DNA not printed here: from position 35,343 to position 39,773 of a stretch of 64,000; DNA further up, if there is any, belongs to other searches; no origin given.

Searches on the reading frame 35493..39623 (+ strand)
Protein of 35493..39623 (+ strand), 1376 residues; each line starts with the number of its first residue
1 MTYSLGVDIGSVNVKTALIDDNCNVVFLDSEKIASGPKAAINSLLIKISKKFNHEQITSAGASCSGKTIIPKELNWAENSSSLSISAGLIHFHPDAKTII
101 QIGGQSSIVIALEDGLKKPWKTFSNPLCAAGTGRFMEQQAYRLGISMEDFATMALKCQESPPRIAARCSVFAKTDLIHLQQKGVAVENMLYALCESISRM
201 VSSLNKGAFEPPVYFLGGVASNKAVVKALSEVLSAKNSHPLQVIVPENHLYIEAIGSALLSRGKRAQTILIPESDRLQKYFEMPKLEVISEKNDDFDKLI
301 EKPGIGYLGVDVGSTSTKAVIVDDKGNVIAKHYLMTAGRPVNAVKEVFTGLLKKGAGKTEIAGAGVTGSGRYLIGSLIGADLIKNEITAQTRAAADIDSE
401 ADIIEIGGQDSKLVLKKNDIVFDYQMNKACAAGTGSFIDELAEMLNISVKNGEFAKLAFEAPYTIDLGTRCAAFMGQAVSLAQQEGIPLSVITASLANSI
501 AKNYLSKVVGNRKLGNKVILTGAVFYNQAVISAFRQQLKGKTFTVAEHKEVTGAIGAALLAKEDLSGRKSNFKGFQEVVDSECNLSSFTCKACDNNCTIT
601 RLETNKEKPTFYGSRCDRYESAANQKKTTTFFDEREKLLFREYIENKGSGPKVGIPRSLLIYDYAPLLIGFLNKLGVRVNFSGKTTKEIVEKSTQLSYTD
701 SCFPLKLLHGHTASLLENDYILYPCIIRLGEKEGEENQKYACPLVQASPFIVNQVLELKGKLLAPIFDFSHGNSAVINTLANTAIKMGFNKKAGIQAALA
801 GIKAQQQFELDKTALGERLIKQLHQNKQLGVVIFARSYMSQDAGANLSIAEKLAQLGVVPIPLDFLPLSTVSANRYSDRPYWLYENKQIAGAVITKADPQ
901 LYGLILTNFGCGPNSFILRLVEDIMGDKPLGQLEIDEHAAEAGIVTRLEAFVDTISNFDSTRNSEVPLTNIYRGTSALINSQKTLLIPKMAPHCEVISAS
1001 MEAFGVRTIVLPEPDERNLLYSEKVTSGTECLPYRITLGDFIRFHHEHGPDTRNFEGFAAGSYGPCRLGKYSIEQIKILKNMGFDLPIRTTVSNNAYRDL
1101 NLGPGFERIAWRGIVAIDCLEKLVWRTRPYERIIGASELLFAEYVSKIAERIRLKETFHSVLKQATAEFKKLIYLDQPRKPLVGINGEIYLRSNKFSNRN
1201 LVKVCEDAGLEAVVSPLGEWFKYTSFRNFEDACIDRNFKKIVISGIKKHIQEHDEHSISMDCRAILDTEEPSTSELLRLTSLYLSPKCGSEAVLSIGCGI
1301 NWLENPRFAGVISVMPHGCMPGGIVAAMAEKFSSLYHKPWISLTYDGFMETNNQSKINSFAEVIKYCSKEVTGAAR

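Call 95: search_protein_families(library=pfam, proteins=[window:35493-39623:+], max_evalue=0.001)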
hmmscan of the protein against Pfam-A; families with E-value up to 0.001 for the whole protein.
window:35493-39623:+ (1376 aa): 5 families
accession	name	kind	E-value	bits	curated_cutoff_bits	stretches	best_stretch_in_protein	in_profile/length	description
PF01869.26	BcrAD_BadFG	-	2.4e-67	227.7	31.5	2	308-561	1-271/271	BadF/BadG/BcrA/BcrD ATPase family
PF09989.15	DUF2229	-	2.7e-49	168.2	29.4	1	652-865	1-217/218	CoA enzyme activase uncharacterised domain (DUF2229)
PF22521.2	HypF_C_2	-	1.2e-06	28.9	27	0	479-551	156-230/241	Carbamoyltransferase, Kae1-like Domain, second subdomain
PF00370.27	FGGY_N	-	1e-05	25.7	28.8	0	307-334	2-29/245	FGGY family of carbohydrate kinases, N-terminal domain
PF00480.26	ROK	-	0.00061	19.8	22.9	0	307-357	1-52/294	ROK family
